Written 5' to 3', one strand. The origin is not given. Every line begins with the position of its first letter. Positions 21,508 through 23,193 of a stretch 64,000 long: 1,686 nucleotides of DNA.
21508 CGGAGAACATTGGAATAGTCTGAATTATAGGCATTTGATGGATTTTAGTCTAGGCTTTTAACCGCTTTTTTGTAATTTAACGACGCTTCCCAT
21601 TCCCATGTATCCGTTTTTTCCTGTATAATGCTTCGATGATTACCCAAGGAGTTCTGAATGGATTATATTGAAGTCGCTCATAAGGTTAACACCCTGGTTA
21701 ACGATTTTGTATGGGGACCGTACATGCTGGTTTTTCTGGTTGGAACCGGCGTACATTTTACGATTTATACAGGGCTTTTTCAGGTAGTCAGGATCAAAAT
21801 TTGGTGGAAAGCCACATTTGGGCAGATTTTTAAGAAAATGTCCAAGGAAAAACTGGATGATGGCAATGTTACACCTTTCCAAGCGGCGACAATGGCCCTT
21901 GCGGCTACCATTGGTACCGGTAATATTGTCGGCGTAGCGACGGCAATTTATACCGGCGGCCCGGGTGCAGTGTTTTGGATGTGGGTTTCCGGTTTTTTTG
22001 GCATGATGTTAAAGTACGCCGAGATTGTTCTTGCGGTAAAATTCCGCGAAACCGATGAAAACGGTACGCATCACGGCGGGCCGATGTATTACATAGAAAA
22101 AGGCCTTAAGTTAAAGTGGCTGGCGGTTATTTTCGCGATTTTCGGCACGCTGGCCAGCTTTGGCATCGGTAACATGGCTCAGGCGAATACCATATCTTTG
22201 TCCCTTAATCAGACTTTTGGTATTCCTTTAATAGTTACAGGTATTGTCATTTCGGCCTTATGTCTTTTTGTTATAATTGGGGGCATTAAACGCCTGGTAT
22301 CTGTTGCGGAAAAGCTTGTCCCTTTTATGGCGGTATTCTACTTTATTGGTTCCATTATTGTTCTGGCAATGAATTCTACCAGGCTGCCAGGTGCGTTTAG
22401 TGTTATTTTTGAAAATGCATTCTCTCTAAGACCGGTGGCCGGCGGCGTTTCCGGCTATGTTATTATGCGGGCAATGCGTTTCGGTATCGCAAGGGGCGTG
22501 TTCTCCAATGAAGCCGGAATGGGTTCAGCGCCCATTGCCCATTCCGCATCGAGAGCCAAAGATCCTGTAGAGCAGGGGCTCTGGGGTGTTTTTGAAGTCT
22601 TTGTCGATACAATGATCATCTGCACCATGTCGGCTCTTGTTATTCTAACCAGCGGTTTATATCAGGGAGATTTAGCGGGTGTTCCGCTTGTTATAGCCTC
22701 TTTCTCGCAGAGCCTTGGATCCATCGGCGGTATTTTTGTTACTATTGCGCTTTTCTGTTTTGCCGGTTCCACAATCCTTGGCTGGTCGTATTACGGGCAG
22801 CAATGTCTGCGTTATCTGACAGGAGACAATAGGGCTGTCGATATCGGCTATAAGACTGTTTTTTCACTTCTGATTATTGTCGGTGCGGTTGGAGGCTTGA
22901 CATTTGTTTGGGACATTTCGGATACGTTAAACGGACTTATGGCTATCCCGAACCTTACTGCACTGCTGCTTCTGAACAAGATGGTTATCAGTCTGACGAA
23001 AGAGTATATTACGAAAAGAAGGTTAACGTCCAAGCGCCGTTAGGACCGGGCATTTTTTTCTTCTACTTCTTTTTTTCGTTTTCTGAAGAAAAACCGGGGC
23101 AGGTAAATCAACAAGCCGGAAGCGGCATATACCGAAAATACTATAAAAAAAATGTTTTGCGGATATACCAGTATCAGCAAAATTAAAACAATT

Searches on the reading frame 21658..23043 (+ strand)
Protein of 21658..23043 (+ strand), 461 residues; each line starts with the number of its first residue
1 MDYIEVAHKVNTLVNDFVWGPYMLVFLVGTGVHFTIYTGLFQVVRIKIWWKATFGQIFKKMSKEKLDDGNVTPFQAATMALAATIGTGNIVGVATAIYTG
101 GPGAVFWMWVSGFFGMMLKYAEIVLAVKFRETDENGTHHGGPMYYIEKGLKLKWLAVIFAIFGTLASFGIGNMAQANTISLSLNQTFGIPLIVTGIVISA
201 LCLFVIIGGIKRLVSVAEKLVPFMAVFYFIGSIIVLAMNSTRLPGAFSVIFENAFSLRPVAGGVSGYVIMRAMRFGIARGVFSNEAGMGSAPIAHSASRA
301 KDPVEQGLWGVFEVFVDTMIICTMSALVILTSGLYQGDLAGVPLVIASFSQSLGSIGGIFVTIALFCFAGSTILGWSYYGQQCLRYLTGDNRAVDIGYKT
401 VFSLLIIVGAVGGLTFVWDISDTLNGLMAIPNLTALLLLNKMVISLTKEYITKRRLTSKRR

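Call 65: search_protein_families(library=pfam, max_evalue=0.001, proteins=[window:21658-23043:+])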
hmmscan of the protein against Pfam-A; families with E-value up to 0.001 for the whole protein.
window:21658-23043:+ (461 aa): 1 family
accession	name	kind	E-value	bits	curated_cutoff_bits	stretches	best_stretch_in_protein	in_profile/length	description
PF01235.23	Na_Ala_symp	-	1.8e-141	472.5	24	1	62-457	4-386/392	Sodium:alanine symporter family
